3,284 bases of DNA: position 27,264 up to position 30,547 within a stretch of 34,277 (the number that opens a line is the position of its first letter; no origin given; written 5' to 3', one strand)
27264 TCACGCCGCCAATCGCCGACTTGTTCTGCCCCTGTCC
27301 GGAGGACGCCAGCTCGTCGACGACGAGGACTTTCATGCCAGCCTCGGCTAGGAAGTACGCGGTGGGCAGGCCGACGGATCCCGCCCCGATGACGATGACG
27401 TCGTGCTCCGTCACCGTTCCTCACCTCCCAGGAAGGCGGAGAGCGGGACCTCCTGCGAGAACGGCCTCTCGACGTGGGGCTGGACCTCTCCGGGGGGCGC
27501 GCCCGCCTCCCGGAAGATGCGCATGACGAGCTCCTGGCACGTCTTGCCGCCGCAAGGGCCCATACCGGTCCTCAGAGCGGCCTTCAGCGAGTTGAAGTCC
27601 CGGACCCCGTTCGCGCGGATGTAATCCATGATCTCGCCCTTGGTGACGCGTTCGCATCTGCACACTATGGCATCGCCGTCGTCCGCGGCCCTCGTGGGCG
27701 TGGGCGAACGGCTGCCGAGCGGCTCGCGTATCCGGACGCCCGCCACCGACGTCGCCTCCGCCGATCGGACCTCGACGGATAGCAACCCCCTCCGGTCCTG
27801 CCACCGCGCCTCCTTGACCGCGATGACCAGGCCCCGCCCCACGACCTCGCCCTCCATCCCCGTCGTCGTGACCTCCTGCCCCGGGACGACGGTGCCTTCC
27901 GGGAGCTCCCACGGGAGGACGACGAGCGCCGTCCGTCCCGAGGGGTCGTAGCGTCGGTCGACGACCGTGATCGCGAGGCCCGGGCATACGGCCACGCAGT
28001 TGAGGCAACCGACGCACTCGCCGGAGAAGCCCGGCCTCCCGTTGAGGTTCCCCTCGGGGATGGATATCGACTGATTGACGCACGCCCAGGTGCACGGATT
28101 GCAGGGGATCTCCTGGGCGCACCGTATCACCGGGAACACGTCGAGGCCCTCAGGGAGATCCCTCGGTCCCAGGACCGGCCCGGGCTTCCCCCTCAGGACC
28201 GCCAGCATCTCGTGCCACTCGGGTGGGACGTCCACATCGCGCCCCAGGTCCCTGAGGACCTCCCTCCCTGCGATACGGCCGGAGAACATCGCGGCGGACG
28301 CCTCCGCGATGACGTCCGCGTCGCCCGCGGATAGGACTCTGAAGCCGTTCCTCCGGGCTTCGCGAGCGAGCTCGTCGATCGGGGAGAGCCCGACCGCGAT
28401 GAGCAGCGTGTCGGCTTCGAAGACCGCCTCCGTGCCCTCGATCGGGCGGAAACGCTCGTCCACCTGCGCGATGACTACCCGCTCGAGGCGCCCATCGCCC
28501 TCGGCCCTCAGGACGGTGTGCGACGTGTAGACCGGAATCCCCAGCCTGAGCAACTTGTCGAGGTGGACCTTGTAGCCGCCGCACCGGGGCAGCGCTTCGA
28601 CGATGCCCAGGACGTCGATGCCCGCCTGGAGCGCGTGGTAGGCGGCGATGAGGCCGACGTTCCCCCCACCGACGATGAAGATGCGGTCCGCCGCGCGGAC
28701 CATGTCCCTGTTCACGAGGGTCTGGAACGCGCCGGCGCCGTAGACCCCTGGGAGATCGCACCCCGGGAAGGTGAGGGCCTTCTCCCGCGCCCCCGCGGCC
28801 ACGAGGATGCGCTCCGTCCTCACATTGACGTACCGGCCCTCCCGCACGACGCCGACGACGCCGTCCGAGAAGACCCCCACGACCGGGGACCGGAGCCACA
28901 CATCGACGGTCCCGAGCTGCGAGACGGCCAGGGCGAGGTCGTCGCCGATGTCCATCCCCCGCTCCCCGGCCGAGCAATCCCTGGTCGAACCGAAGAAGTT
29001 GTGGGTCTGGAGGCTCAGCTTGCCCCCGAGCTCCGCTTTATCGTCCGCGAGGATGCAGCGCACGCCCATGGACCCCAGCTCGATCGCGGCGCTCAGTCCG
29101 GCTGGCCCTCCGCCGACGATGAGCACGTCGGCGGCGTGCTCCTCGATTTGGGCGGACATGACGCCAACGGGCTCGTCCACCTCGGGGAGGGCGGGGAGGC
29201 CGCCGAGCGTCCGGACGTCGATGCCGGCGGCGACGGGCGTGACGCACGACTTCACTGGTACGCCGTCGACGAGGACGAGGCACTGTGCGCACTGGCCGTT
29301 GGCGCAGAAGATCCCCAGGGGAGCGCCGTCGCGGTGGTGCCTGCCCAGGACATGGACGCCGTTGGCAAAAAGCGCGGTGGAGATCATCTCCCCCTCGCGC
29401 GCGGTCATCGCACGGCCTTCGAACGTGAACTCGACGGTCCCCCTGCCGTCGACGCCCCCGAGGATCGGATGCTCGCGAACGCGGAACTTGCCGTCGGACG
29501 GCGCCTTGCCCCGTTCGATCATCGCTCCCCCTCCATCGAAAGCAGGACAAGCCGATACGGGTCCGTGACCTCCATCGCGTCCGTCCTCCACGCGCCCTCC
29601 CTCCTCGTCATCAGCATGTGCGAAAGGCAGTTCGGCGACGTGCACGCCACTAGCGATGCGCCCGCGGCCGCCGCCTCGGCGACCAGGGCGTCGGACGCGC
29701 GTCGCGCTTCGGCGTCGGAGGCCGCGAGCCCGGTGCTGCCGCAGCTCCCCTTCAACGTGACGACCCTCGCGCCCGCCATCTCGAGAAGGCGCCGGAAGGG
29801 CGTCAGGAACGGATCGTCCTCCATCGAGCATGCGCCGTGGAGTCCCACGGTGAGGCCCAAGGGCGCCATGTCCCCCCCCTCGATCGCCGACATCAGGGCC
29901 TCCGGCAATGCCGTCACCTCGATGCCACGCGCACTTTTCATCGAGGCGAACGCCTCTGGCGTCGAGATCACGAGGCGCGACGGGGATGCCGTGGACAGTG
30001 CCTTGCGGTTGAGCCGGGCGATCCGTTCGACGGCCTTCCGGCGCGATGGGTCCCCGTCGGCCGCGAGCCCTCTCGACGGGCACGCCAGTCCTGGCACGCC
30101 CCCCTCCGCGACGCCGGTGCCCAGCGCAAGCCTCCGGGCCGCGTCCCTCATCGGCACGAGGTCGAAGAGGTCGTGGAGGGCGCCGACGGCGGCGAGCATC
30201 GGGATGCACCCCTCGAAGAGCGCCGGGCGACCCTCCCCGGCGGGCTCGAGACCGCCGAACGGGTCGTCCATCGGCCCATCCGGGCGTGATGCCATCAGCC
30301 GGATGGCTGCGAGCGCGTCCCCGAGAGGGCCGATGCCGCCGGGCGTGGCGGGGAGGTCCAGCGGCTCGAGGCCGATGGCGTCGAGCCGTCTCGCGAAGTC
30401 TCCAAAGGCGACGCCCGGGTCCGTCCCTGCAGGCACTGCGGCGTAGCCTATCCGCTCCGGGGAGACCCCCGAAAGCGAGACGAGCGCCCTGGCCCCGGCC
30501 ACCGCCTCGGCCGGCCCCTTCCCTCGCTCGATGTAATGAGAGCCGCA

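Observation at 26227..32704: Translationally coupled 3-gene redox operon: NfnB/GltD-ferredoxin-MvhD-HdrB(CCG) megafusion + fused HcnA/HcnB (PdhA/F/X)-like subunit + DAO flavoprotein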

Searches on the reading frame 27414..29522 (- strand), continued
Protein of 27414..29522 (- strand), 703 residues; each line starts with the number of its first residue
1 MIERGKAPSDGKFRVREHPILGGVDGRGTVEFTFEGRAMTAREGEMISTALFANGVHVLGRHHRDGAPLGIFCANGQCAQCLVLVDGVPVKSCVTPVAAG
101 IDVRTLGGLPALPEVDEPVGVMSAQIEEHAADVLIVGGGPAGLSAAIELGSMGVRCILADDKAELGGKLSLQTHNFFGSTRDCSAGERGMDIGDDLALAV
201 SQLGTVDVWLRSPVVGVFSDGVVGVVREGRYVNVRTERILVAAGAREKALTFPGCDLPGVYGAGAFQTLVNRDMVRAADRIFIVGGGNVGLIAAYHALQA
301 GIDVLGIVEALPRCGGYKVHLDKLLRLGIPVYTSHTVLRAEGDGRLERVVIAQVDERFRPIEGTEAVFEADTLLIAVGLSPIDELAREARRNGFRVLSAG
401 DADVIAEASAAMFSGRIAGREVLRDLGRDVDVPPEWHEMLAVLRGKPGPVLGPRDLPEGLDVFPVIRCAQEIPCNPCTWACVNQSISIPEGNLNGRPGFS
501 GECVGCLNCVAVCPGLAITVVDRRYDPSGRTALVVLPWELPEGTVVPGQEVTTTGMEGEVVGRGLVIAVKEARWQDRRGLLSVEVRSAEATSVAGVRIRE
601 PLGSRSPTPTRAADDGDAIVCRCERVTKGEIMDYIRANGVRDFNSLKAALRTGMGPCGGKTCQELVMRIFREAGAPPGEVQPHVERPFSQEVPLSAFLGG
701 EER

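Call 81: find_encoding_contigs(protein=P0190, flank=5000, max_places=1)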
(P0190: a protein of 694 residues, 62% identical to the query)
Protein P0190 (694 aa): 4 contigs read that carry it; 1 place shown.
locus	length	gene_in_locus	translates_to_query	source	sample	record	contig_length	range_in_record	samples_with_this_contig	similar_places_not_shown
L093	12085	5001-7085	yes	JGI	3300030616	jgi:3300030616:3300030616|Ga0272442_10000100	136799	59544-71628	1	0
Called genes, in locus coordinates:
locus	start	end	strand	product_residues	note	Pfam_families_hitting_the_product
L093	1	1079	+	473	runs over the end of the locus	PF04998:RNA_pol_Rpb1_5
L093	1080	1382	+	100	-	PF01248:Ribosomal_L7Ae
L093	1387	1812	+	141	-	PF07650:KH_2 (faint), PF26594:KH_NusA_2nd, PF13083:KH_KhpA-B (weak)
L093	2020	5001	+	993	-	PF14691:Fer4_20, PF07992:Pyr_redox_2, PF13450:NAD_binding_8 (weak), PF13738:Pyr_redox_3 (weak), PF12837:Fer4_6 (weak), PF12838:Fer4_7 (weak), PF13187:Fer4_9 (weak), PF14697:Fer4_21, +6 more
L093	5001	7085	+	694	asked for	PF13510:Fer2_4, PF00070:Pyr_redox (faint), PF00890:FAD_binding_2 (faint), PF01494:FAD_binding_3 (faint), PF03486:HI0933_like (faint), PF07992:Pyr_redox_2, PF12831:FAD_oxidored (weak), PF04324:Fer2_BFD, +1 more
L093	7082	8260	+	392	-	PF01266:DAO, PF01946:Thi4 (weak)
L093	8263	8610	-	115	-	-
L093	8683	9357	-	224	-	PF00535:Glycos_transf_2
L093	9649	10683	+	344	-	PF18093:Trm5_N, PF25133:TYW2_N_2, PF02475:TRM5-TYW2_MTfase, PF05175:MTS (weak), PF06325:PrmA (weak), PF13847:Methyltransf_31 (faint)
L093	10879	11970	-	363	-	-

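Call 82: find_encoding_contigs(protein=P0150, flank=5000, max_places=1)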
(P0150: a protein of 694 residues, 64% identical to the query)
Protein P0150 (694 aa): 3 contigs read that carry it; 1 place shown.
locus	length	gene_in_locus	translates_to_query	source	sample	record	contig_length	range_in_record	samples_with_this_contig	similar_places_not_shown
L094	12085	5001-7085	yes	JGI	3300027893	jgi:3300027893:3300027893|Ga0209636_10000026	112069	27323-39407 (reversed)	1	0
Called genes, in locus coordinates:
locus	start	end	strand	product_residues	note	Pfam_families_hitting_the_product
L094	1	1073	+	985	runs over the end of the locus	PF04998:RNA_pol_Rpb1_5 (weak), PF14890:Intein_splicing, PF14528:LAGLIDADG_3, PF04998:RNA_pol_Rpb1_5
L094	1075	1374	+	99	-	PF01248:Ribosomal_L7Ae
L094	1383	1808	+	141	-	PF07650:KH_2 (faint), PF26594:KH_NusA_2nd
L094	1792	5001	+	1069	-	PF14691:Fer4_20, PF07992:Pyr_redox_2, PF13450:NAD_binding_8 (weak), PF13738:Pyr_redox_3 (weak), PF12838:Fer4_7, PF13187:Fer4_9 (weak), PF14697:Fer4_21, PF00037:Fer4 (weak), +6 more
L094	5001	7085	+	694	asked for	PF13510:Fer2_4, PF01494:FAD_binding_3 (weak), PF03486:HI0933_like (faint), PF07992:Pyr_redox_2, PF12831:FAD_oxidored (weak), PF04324:Fer2_BFD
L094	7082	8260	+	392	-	PF01266:DAO, PF01946:Thi4 (weak), PF07992:Pyr_redox_2 (faint)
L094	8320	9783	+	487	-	PF02934:GatB_N, PF02637:GatB_Yqey, PF09424:YqeY (weak)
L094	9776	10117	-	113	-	PF10107:Endonuc_Holl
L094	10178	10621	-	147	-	-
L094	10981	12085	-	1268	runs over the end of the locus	-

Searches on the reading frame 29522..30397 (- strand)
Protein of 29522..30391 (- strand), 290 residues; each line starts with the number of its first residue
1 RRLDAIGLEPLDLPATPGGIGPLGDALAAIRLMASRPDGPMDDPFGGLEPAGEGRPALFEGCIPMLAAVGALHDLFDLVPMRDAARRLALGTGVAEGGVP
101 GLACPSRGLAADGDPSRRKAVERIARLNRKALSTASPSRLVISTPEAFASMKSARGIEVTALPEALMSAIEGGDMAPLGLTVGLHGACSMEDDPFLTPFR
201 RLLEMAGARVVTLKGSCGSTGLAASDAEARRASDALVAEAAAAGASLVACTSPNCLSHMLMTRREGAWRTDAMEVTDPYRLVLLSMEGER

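Call 26: search_solved_structures(query=A2, max_evalue=10, show_alignments=2)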
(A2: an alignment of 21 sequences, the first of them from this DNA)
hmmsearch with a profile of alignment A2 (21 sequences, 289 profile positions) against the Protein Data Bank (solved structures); distinct sequences matched with E-value up to 10: 5.
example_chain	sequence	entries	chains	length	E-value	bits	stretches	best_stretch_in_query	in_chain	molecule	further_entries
5bvl_A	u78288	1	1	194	0.15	14.5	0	236-252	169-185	designed TIM barrel sTIM11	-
9okl_A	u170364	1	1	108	0.17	14.4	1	66-124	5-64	CS-1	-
2ma4_A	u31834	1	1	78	0.35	13.4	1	233-258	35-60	Putative periplasmic protein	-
2noc_A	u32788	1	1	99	0.53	12.8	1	233-258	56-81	Putative periplasmic protein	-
8r8n_A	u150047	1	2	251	0.9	12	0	219-252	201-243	HalluTIM2-2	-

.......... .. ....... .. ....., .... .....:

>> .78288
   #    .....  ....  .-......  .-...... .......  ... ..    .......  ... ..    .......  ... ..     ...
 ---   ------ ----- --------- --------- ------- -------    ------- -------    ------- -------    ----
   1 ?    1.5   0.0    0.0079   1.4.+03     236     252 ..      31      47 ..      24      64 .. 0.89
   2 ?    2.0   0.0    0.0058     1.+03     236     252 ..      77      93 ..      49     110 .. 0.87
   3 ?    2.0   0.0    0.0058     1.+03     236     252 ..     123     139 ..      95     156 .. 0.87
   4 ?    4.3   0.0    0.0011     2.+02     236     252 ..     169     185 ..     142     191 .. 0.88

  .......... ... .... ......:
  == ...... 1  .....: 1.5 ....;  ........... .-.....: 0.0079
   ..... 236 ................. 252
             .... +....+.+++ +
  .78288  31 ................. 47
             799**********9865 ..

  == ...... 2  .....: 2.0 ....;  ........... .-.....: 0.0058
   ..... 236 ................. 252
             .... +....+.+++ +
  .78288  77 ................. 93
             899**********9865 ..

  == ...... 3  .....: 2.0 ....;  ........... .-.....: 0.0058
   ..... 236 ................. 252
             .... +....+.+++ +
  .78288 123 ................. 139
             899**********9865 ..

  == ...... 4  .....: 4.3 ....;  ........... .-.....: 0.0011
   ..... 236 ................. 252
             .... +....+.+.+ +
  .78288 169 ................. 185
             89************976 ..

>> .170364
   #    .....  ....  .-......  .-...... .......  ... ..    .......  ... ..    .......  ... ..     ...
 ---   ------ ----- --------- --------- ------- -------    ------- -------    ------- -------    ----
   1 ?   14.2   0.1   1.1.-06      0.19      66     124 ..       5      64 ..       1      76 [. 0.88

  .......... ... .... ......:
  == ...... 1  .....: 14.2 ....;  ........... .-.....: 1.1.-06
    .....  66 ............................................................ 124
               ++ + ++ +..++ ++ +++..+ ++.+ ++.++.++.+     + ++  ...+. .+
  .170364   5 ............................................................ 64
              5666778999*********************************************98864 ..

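Call 27: search_protein_families(library=pfam, alignment_id=A2, max_evalue=1)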
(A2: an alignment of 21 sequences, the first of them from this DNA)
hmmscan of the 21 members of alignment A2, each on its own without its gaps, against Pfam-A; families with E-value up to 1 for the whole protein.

A. member 1, seq(292 aa): 2 families
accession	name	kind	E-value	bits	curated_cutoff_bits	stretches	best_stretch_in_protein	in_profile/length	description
PF02754.22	CCG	-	0.0067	16.9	20.6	1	187-261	4-84/85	Cysteine-rich domain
PF05589.17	DUF768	-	0.41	11.3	27.8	1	226-248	27-49/67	Protein of unknown function (DUF768)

B. families by the number of members that match (of 21 scanned): 9 families
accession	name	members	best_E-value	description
PF02754.22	CCG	19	2.7e-10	Cysteine-rich domain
PF02879.22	PGM_PMM_II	2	0.15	Phosphoglucomutase/phosphomannomutase, alpha/beta/alpha domain II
PF20722.2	DUF6830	1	0.011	Domain of unknown function (DUF6830)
PF08484.17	Methyltransf_14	1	0.018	C-methyltransferase C-terminal domain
PF14223.13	Retrotran_gag_2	1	0.02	gag-polypeptide of LTR copia-type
PF14060.11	DUF4252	1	0.043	Domain of unknown function (DUF4252)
PF20646.2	Hpf1_C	1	0.22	Hpf1 C-terminal YTTT repeat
PF05589.17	DUF768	1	0.41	Protein of unknown function (DUF768)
PF07156.20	Prenylcys_lyase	1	0.44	Prenylcysteine lyase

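Call 78: search_protein_representatives(protein=window:29522-30391:-)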
Query: 290 residues. Proteins with E-value up to 0.001 (for the whole library): 24; up to 1e-10: 10; up to 1e-30: 5. The best 24 are listed.
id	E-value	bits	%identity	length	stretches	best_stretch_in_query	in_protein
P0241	2.6e-42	161.6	35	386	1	3-288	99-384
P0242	6.6e-40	153.7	36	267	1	56-289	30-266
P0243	8.5e-39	150.1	31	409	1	11-287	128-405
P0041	3.3e-37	144.9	32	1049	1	6-287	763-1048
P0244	5.0e-33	131.2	33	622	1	3-234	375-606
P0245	2.0e-25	106.2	38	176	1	119-286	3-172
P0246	8.6e-24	100.9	31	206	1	96-285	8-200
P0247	2.3e-16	76.5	41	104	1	190-287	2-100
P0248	1.4e-12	64.1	31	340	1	157-289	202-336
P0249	2.0e-12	63.6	35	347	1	139-288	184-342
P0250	1.3e-10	57.6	31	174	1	132-285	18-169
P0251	6.9e-09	52.0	27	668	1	151-288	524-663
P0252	9.5e-08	48.2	35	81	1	213-289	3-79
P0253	1.9e-07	47.3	30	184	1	153-284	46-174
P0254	2.2e-07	47.0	36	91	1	223-289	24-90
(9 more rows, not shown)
